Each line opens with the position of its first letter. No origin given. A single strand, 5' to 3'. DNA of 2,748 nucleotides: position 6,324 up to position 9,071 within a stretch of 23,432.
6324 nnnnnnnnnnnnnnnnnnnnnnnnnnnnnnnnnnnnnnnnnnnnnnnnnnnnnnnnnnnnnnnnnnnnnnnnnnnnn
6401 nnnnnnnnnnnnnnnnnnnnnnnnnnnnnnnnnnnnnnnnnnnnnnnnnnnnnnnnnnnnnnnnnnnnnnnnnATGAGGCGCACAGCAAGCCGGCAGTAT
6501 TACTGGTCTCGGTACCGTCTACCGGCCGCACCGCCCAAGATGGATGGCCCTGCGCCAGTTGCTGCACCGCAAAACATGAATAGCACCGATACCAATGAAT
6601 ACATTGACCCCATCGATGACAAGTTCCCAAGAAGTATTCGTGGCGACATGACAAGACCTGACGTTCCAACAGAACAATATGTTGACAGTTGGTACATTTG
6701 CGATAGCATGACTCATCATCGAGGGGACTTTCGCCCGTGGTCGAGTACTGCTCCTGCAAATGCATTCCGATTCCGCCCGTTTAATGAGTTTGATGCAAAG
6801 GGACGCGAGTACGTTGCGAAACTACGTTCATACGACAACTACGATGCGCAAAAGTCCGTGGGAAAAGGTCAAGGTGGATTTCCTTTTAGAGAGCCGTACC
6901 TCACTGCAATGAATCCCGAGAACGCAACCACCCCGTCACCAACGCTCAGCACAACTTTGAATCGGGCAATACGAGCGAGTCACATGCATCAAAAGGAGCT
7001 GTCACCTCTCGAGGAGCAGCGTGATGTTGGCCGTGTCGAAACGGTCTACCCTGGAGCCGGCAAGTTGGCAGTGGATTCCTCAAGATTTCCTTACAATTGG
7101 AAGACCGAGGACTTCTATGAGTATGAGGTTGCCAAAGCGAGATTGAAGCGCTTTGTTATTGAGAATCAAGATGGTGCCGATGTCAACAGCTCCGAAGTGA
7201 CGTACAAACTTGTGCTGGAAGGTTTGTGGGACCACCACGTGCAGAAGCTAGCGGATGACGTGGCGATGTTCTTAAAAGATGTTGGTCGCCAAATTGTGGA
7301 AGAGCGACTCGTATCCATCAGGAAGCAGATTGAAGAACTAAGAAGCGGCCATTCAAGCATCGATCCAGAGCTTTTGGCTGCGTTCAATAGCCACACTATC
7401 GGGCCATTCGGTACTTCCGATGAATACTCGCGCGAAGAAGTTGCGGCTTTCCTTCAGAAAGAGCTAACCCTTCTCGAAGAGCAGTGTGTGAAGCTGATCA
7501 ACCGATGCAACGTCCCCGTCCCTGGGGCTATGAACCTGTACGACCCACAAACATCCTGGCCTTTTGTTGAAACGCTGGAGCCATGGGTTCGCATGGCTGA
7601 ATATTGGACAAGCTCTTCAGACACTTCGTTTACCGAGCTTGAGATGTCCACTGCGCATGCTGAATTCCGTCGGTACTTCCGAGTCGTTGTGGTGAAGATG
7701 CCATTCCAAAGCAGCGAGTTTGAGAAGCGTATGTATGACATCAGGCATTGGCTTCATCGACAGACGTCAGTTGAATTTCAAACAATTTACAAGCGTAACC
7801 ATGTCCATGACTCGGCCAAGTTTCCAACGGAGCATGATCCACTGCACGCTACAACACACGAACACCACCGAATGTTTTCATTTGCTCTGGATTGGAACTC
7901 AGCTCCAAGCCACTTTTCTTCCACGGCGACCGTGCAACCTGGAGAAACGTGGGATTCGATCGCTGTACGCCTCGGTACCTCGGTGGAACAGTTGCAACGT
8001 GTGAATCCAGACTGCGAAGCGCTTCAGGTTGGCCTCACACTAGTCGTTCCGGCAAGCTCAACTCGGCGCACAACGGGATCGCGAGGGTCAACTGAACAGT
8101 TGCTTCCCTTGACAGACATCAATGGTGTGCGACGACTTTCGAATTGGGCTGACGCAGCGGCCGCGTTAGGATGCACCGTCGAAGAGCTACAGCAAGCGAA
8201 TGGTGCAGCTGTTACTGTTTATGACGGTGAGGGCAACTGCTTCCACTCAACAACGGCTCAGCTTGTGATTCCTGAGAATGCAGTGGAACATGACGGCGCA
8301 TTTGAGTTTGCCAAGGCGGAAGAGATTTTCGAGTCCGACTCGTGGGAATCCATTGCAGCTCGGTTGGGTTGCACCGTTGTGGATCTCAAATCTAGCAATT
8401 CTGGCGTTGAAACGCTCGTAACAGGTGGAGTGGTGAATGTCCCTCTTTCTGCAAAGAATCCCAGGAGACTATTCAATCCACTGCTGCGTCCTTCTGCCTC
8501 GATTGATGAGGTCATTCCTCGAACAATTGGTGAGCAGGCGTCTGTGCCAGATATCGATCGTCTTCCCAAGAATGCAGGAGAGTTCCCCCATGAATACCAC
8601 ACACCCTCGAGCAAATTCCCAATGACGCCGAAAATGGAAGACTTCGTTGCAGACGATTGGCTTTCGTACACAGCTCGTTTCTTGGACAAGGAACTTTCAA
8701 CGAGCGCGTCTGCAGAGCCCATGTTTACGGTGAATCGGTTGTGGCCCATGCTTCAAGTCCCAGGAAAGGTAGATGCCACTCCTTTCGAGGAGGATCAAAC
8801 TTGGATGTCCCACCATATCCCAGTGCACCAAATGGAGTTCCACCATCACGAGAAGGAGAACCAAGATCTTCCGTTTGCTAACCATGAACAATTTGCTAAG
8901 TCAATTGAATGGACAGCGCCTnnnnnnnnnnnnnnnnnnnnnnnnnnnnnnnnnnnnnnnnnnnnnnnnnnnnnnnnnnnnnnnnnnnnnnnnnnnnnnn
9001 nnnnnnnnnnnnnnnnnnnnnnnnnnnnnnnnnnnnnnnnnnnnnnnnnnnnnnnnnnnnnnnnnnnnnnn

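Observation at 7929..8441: Three LysM-like repeats in an otherwise novel 816-aa protein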

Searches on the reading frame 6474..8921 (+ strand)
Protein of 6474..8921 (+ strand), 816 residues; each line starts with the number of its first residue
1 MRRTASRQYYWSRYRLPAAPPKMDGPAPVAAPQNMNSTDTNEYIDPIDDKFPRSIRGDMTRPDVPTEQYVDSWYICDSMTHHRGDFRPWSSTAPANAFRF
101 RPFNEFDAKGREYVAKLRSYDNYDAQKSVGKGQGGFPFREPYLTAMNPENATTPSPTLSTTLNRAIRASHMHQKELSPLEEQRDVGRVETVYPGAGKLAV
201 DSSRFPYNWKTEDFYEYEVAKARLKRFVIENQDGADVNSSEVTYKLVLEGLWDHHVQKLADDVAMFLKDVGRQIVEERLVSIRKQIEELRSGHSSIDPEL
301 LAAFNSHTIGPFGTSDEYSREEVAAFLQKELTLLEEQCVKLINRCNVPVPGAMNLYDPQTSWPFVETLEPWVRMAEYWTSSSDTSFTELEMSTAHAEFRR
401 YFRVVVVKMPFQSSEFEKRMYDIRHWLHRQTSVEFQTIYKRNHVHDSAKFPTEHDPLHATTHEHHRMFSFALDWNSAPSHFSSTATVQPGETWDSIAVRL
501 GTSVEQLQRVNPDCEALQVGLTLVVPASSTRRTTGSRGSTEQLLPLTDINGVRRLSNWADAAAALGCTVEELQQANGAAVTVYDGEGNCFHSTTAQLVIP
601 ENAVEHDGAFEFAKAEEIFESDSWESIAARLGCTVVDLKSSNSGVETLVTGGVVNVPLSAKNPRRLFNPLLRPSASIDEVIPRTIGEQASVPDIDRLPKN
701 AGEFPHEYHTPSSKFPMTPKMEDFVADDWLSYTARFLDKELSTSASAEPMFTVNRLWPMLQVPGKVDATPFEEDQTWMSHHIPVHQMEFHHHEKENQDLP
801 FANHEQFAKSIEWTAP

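Call 7: search_solved_structures(query=window:6474-8921:+, max_evalue=1, show_alignments=3)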
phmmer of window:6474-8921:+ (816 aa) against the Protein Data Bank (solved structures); distinct sequences matched with E-value up to 1: 11.
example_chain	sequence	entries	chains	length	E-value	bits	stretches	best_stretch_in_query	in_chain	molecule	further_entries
9hny_CJ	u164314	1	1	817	0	1121.8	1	2-816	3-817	LysM domain-containing protein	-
6sg9_CJ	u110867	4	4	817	0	1121.7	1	2-816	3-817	uS10m | LysM domain-containing protein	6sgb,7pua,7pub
7aor_e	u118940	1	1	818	0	1121.5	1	1-816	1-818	uS10m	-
6hiv_CJ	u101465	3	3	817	0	1121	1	2-816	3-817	uS10m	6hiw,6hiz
7ane_e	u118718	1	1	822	0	1106.8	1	1-816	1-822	uS10m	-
4uz2_A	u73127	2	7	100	1.3e-06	30.4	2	483-528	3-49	CELL WALL-BINDING ENDOPEPTIDASE-RELATED PROTEIN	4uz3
4xcm_A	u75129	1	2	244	2.5e-05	26.2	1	483-528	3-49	Cell wall-binding endopeptidase-related protein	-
5k2l_A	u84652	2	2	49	0.00049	21.9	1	483-526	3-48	Chitinase, lysozyme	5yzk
5yz6_A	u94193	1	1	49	0.00084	21.1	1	483-526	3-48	Chitinase, lysozyme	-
8i2e_B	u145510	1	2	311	0.074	14.7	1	475-579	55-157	Probable peptidoglycan endopeptidase LytE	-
9hvw_D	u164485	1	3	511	0.21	13.2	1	474-552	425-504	Fusion glycoprotein F1,Probable N-acetylmuramidase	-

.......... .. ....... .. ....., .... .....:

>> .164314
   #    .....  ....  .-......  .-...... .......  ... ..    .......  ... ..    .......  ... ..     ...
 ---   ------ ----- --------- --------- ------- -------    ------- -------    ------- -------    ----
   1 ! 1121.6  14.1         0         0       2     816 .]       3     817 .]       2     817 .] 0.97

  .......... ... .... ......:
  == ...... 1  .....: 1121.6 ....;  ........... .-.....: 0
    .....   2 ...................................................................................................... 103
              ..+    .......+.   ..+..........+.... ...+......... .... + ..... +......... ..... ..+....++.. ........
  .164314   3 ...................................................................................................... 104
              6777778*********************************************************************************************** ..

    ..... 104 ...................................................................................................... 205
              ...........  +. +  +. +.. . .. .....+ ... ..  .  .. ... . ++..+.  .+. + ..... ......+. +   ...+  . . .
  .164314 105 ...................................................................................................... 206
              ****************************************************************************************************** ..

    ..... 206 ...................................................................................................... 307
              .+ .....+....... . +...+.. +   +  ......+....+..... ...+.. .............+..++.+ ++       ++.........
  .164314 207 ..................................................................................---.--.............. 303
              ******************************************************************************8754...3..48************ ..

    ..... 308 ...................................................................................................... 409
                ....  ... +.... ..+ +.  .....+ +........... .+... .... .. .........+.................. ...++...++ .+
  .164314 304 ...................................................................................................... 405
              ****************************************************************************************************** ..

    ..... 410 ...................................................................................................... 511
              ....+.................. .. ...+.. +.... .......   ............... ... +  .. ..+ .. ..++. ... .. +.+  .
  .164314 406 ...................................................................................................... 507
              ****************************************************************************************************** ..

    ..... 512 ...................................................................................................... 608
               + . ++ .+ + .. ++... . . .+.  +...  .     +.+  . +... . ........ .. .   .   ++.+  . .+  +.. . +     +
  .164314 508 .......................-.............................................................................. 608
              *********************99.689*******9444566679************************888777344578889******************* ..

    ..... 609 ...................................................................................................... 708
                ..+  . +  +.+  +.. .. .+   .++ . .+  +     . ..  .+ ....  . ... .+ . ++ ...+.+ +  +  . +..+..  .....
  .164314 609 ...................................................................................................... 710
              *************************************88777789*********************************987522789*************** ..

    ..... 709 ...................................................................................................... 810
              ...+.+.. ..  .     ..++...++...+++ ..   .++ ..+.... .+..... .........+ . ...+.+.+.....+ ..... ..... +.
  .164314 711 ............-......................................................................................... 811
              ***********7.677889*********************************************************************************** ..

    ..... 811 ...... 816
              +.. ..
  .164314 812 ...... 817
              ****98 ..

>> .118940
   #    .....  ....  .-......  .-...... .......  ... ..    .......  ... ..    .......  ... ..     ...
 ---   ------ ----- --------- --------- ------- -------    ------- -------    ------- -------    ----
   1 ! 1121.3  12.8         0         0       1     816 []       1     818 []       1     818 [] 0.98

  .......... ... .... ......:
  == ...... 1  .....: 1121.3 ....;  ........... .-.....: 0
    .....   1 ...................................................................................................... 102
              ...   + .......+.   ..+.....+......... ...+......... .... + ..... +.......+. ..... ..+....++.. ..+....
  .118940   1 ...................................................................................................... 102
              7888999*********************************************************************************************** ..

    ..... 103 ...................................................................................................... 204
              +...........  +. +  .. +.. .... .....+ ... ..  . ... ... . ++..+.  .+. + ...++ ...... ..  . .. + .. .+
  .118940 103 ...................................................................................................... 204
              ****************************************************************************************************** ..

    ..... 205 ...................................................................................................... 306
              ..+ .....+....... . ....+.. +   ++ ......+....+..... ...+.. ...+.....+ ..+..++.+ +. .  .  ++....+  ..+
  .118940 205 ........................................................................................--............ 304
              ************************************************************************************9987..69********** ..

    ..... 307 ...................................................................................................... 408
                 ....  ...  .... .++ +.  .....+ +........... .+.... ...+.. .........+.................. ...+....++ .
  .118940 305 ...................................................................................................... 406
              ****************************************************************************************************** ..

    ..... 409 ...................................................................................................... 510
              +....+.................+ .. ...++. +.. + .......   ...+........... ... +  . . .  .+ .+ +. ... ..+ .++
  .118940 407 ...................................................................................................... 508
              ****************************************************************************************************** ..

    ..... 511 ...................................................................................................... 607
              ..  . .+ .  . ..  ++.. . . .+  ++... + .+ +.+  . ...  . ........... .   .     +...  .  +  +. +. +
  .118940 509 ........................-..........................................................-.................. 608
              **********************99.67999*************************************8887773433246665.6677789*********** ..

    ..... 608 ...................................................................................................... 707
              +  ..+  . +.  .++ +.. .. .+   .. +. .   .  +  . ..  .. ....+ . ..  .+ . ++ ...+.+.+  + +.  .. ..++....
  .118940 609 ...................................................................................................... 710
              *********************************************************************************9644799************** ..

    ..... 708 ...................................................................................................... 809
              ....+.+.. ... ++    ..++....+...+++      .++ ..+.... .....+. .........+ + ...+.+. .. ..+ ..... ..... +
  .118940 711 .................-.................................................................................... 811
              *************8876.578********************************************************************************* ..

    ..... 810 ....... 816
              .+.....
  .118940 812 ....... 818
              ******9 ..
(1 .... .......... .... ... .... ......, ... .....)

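Call 8: search_protein_families(library=pfam, proteins=[window:6474-8921:+], max_evalue=10)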
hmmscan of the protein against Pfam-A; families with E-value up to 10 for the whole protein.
window:6474-8921:+ (816 aa): 3 families
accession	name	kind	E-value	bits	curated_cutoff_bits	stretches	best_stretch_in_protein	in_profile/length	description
PF01476.26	LysM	-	1.7e-13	50.7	20.9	2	486-526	2-43/43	LysM domain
PF23577.1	LysM_RLK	-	0.0015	18.9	27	1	487-515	5-33/44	LysM domain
PF17351.7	DUF5380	-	0.27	11.6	29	1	370-407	35-72/85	Family of unknown function (DUF5380)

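Call 9: search_protein_families(library=ncbifam, proteins=[window:6474-8921:+], max_evalue=10)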
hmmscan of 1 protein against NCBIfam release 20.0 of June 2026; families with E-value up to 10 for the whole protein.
window:6474-8921:+ (816 aa): 5 families
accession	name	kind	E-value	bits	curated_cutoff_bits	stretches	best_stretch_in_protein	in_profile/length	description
NF042931.1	SAG1386_EF1546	equivalog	2e-08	34.5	80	1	475-514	102-141/158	SAG1386/EF1546 family surface-associated protein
NF008050.0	PRK10783.1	equivalog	0.00024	19.6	508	1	481-533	342-396/457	murein transglycosylase D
TIGR02899.1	spore_safA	subfamily_domain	0.0081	16.1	67.85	1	487-513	1-27/44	SafA/ExsA family spore coat assembly protein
NF040883.1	amid_act_ActS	equivalog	0.075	12.3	375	1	479-539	30-92/242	amidase activator ActS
TIGR02907.1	spore_VI_D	equivalog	0.14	11.7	169.85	1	486-512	303-329/344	stage VI sporulation protein D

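Call 10: find_homologous_proteins(query=window:6474-8921:+)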
Query window:6474-8921:+ (816 aa): 47 proteins with E <= 0.001 among 8000 candidates.
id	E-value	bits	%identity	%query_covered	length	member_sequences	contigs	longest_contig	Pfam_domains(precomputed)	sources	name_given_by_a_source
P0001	0.0e+0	1903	100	100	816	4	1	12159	PF01476.27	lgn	-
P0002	0.0e+0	1505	78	100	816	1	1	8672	PF01476.27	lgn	-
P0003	0.0e+0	1250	66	100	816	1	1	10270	PF01476.27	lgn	-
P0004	0.0e+0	1240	65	100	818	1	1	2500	PF01476.27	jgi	-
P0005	0.0e+0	1192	64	98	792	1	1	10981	PF01476.27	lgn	-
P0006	0.0e+0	1121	60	100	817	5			PF01476.27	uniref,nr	uniref:uS10m n=1 Tax=Trypanosoma brucei brucei TaxID=5702 RepID=UPI000E6AE323|nr:Chain CJ, uS10m [Tr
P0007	0.0e+0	1110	59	100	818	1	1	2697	PF01476.27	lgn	-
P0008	0.0e+0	1104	59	100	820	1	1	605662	PF01476.27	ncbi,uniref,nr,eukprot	ncbi:putative mitochondrial hypothetical protein [Leptomonas pyrrhocoris]|uniref:LysM domain-contain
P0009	0.0e+0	1102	60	100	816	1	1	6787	PF01476.27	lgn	-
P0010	0.0e+0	1099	60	100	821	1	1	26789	PF01476.27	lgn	-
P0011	0.0e+0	1098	59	100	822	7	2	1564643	PF01476.27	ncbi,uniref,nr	ncbi:LysM domain containing protein [Leishmania donovani]|uniref:LysM domain family protein n=1 Tax=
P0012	0.0e+0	1098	59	100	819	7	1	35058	PF01476.27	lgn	-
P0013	0.0e+0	1097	58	100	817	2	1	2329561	PF01476.27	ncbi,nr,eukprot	ncbi:unnamed protein product [Phytomonas sp. Hart1]|nr:unnamed protein product [Phytomonas sp. Hart1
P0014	0.0e+0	1095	59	100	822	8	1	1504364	PF01476.27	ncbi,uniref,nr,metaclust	ncbi:conserved hypothetical protein [Leishmania braziliensis MHOM/BR/75/M2904]|uniref:LysM domain-co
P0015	0.0e+0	1095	58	100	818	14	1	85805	PF01476.27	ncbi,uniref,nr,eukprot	ncbi:hypothetical protein TraAM80_01506 [Trypanosoma rangeli]|uniref:LysM domain-containing protein 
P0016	0.0e+0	1088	58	100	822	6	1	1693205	PF01476.27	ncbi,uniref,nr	ncbi:hypothetical protein GH5_02169 [Leishmania sp. Ghana 2012 LV757]|uniref:hypothetical protein n=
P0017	0.0e+0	1086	59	100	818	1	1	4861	PF01476.27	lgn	-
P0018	0.0e+0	1085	58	100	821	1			PF01476.27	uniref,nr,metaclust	uniref:LysM domain-containing protein n=1 Tax=Trypanosoma congolense (strain IL3000) TaxID=1068625 R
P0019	0.0e+0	1085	58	100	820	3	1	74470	PF01476.27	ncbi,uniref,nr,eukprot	ncbi:hypothetical protein ABL78_4075 [Leptomonas seymouri]|uniref:LysM domain-containing protein n=1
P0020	0.0e+0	1081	57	100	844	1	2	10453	PF01476.27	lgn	-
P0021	0.0e+0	1075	58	100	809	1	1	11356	PF01476.27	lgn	-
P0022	0.0e+0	1071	58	100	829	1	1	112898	PF01476.27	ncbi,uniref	ncbi:LysM domain containing protein [Novymonas esmeraldas]|uniref:LysM domain containing protein n=1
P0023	0.0e+0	1062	58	100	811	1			PF01476.27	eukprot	eukprot:gene4148-2990_t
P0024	0.0e+0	1060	58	100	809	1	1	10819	PF01476.27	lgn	-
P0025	0.0e+0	1046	58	98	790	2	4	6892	PF01476.27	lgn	-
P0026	0.0e+0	1045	57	100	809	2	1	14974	PF01476.27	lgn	-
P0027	0.0e+0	1042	57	100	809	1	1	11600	PF01476.27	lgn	-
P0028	0.0e+0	1038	56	100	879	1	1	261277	PF01476.27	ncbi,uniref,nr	ncbi:hypothetical protein LSM04_007727 [Trypanosoma melophagium]|uniref:uncharacterized protein n=1 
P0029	0.0e+0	1031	57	100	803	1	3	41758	PF01476.27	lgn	-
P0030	0.0e+0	1028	56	100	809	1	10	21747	PF01476.27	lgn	-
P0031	0.0e+0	1021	55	100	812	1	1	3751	PF01476.27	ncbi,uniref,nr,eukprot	ncbi:hypothetical protein STCU_06178 [Strigomonas culicis]|uniref:LysM domain-containing protein n=1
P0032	9.0e-292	989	54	100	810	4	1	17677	PF01476.27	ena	-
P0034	3.3e-240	818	48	99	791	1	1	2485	PF01476.27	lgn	-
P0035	2.1e-239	815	55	81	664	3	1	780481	PF01476.27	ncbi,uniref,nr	ncbi:LysM domain containing protein, putative [Angomonas deanei]|uniref:LysM domain containing prote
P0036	2.5e-217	742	45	100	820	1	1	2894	PF01476.27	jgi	jgi:hypothetical protein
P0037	7.8e-217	741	45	100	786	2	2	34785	PF01476.27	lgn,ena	-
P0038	2.4e-216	739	43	100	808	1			PF01476.27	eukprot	eukprot:Tbor_TRINITY_DN5333_c0_g2::TRINITY_DN5333_c0_g2_i2::g.4749::m.4749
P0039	5.8e-212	725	44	100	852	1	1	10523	PF01476.27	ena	-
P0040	1.1e-201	691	43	100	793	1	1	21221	PF01476.27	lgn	-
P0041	1.7e-201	690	55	69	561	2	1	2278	PF01476.27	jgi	-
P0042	2.1e-185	637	42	100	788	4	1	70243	PF01476.27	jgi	jgi:murein DD-endopeptidase MepM/ murein hydrolase activator NlpD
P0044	4.1e-179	616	40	100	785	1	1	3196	PF01476.27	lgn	-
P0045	9.3e-175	602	56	59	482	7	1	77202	PF01476.27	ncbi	ncbi:hypothetical protein TcCL_ESM05412, partial [Trypanosoma cruzi]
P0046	2.2e-148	514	41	85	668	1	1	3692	PF01476.27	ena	-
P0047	9.2e-5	39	37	6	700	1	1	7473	PF01551.30,PF23446.2,PF23457.2,PF01476.27,PF23462.2,PF23473.2,PF22310.3,PF23577.2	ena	-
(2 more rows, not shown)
